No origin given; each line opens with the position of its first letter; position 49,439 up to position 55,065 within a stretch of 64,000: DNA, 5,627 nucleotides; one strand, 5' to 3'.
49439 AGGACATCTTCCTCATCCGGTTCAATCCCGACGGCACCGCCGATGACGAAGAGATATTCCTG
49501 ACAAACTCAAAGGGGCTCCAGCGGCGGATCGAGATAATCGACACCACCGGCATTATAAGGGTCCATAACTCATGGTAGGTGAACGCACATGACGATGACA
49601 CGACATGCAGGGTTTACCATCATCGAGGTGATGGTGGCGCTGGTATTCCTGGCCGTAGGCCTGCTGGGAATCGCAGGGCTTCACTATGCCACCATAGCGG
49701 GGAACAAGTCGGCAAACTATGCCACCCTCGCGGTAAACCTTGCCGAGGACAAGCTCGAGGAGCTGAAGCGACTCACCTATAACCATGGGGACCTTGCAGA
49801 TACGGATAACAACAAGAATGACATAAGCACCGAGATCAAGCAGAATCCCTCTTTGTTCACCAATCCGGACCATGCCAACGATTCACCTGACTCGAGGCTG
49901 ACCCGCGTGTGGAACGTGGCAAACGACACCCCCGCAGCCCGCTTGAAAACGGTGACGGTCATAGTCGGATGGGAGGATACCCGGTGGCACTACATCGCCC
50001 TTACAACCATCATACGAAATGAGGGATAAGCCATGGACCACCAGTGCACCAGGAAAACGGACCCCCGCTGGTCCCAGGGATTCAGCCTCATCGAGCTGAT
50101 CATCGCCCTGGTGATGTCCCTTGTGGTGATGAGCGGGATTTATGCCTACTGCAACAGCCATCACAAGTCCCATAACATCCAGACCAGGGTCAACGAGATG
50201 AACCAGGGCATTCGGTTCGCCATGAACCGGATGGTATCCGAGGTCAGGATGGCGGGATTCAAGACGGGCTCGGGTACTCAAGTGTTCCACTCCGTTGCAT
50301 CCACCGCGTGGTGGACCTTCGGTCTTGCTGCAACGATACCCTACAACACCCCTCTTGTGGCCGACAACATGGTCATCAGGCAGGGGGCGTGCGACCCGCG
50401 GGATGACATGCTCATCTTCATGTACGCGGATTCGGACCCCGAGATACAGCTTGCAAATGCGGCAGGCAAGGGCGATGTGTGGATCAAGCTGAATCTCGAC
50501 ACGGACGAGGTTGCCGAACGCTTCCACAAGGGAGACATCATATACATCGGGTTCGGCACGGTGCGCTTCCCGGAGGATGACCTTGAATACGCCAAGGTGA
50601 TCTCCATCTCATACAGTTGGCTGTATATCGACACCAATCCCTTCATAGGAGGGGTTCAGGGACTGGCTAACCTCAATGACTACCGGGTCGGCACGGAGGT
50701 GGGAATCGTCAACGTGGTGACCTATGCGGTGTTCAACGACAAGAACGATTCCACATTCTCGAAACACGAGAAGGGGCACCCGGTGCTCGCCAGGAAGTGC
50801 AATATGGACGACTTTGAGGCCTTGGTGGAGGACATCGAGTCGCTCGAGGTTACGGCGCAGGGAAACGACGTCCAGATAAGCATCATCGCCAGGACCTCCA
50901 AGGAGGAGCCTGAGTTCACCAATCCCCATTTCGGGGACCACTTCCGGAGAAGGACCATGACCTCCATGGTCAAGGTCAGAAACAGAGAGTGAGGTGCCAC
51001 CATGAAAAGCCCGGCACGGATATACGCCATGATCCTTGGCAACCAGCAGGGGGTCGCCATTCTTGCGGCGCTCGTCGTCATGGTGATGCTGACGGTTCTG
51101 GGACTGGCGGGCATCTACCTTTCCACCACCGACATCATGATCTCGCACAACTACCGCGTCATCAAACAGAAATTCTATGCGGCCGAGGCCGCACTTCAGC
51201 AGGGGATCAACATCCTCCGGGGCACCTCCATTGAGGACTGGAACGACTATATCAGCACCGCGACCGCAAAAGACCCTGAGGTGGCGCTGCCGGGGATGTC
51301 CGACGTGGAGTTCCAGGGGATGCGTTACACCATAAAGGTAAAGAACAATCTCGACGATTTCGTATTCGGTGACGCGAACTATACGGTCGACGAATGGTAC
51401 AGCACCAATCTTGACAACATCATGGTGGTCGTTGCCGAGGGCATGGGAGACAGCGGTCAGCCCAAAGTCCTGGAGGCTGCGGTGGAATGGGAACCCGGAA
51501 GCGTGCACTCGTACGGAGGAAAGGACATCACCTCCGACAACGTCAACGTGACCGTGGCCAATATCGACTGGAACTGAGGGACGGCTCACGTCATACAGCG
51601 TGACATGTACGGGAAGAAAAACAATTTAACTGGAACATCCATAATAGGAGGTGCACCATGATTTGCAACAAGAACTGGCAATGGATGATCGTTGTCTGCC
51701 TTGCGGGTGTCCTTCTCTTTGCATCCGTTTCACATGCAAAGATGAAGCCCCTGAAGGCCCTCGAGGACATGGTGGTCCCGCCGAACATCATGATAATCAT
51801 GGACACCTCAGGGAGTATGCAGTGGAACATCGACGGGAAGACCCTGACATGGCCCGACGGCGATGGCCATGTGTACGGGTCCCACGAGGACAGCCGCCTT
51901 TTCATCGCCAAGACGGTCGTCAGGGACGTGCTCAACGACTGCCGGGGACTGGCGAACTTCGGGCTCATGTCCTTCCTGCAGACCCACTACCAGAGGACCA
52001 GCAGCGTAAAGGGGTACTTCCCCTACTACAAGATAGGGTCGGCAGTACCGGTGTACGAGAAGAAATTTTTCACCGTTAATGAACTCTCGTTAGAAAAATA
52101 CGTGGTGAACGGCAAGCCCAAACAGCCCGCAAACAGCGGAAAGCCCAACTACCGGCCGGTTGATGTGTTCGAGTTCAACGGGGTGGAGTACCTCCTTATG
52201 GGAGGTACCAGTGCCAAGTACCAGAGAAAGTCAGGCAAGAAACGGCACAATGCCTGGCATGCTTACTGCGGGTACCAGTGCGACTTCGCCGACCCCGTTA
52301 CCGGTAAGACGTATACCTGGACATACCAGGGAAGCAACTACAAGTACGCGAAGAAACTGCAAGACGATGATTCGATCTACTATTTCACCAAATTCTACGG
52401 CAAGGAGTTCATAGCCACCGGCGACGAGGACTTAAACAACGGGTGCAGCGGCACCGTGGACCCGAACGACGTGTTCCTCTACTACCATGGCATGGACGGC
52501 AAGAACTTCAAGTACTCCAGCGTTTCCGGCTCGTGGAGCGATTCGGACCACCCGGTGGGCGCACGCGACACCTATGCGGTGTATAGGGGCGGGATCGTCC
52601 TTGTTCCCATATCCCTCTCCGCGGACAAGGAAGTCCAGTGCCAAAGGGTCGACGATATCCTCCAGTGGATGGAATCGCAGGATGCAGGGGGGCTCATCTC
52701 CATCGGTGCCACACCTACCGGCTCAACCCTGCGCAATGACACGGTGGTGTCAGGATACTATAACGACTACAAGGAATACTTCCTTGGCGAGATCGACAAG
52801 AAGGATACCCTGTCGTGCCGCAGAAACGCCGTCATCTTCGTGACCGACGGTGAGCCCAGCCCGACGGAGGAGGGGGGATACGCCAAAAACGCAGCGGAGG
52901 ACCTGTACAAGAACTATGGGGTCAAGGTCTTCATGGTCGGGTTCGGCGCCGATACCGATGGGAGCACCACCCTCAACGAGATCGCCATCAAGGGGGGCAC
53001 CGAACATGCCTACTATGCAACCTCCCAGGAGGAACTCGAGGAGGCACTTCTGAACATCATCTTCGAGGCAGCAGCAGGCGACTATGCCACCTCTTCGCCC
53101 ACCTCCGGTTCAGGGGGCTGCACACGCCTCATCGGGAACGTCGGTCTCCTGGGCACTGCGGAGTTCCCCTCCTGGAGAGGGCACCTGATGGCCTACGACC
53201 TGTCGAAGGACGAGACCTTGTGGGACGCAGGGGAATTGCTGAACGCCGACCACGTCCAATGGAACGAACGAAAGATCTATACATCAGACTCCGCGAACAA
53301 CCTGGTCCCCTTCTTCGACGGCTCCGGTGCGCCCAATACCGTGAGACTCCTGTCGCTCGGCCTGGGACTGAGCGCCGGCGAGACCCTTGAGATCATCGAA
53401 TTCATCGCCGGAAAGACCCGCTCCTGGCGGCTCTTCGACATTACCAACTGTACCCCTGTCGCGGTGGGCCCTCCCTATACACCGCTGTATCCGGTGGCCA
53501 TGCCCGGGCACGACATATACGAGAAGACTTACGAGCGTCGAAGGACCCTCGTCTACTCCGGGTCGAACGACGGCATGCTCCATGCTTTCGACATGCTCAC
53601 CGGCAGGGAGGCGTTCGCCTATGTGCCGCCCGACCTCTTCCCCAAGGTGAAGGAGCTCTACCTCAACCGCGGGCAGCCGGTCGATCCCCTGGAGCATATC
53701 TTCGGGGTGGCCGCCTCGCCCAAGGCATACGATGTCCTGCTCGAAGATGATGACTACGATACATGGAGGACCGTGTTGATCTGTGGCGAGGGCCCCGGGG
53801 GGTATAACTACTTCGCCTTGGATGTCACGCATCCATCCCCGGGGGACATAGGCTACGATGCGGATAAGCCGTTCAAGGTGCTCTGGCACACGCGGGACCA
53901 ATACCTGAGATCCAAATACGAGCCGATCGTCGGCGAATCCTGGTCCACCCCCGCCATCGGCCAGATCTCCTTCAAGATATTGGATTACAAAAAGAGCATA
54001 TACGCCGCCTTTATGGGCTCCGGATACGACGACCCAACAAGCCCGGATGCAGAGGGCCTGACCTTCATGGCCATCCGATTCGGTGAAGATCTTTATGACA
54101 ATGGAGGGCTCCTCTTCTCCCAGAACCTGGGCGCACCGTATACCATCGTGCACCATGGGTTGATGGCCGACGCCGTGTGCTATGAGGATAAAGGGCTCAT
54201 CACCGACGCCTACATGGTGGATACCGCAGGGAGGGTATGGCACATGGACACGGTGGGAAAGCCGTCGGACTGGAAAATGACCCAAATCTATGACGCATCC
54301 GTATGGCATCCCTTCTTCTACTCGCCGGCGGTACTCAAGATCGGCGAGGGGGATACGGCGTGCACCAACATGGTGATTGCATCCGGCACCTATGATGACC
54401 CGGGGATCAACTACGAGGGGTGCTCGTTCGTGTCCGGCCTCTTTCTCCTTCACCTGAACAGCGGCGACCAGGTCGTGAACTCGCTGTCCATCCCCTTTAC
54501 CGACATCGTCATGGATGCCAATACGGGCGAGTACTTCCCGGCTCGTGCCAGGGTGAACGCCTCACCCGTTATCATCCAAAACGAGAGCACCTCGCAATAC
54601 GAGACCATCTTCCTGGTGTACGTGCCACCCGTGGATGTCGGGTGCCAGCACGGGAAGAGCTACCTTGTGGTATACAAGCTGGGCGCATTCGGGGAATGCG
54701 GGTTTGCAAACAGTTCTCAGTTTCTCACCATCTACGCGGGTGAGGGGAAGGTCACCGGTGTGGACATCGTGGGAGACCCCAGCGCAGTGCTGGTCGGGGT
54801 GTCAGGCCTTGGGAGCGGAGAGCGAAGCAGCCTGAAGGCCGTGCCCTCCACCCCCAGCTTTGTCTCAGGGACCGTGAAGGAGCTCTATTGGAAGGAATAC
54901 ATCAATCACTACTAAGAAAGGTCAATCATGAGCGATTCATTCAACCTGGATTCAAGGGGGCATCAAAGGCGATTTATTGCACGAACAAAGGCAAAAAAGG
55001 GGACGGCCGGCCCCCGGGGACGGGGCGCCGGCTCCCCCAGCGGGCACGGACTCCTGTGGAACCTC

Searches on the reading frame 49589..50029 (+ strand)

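Call 39: search_protein_families(library=pfam, proteins=[window:49589-50029:+], max_evalue=0.01)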
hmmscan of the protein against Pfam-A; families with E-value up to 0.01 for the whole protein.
window:49589-50029:+ (146 aa): 1 family
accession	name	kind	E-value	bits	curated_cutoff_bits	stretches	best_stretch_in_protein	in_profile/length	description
PF07963.17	N_methyl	-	7.5e-05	22.6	21.2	1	3-28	1-26/27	Prokaryotic N-terminal methylation motif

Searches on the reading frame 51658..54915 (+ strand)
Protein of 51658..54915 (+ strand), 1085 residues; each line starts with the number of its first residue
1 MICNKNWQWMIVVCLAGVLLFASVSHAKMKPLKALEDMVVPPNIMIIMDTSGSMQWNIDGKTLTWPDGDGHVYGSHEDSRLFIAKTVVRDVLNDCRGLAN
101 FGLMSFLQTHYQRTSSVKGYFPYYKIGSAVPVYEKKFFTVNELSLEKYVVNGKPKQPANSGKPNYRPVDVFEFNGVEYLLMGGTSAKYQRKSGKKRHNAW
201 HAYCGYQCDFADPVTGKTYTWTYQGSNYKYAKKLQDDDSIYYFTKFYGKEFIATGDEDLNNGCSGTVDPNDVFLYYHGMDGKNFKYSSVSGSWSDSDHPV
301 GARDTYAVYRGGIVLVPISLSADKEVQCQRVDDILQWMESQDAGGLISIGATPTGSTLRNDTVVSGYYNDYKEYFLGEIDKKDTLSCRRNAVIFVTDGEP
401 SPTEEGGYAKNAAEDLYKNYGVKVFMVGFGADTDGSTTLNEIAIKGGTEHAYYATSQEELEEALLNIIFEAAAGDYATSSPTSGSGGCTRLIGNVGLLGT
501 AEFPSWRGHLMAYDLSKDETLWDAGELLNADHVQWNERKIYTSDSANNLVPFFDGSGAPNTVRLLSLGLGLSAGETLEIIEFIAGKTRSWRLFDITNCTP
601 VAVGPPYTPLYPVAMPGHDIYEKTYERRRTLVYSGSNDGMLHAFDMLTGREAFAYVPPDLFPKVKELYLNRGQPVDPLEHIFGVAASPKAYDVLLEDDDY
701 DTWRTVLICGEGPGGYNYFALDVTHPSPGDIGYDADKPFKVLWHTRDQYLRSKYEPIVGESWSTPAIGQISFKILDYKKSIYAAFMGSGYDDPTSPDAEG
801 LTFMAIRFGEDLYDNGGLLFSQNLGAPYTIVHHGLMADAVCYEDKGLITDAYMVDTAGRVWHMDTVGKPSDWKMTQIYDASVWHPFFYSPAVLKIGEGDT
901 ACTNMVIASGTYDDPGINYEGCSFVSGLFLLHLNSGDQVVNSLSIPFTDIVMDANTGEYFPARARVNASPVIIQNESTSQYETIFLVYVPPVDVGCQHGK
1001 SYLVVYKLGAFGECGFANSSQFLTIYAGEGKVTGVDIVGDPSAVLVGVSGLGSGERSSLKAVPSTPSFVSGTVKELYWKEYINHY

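Call 5: search_protein_families(library=pfam, proteins=[window:51658-54915:+], max_evalue=1)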
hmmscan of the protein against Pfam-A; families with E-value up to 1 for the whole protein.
window:51658-54915:+ (1085 aa): 2 families
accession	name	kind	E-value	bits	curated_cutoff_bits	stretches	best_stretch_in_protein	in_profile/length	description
PF05567.17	T4P_PilY1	-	1.3e-10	41.2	28.1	1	593-871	2-289/411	PilY1 beta-propeller domain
PF00092.34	VWA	-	4.9e-07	30.6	23.8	1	389-462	104-170/174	von Willebrand factor type A domain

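Call 6: search_protein_families(library=ncbifam, proteins=[window:51658-54915:+], max_evalue=1)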
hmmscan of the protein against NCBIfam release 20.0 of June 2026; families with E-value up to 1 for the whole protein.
window:51658-54915:+ (1085 aa): 1 family
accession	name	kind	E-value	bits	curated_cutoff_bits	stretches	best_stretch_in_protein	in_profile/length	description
NF033757.1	gliding_CglB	equivalog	3.3e-05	23.1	200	2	412-449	243-282/402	adventurous gliding motility lipoprotein CglB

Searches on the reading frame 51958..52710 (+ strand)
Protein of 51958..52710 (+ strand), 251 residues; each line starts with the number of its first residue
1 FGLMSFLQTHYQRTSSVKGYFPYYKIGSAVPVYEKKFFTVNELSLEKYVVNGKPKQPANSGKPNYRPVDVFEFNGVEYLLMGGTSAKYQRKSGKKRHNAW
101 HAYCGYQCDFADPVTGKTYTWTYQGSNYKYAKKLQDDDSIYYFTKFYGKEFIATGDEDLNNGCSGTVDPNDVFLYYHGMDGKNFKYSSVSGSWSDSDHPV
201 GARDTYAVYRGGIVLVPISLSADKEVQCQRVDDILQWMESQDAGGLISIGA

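Call 71: search_solved_structures(query=window:51958-52710:+, max_evalue=1)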
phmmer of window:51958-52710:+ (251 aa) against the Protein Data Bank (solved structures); distinct sequences matched with E-value up to 1: 5.
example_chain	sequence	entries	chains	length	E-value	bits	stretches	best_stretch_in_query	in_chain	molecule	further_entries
7zmo_K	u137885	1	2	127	0.17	14.8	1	88-157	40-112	Gluebody G3-052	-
8uvy_B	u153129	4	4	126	0.2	14.6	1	84-149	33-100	NB41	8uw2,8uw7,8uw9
7apj_B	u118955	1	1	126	0.2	14.5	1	84-149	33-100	NB41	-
9bdo_A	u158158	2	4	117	0.63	12.9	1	88-145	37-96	TCE01 NANOBODY VHH | TCE01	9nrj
6gju_C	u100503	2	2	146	0.95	12.3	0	87-144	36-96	Nanobody T2a | T2a nanobody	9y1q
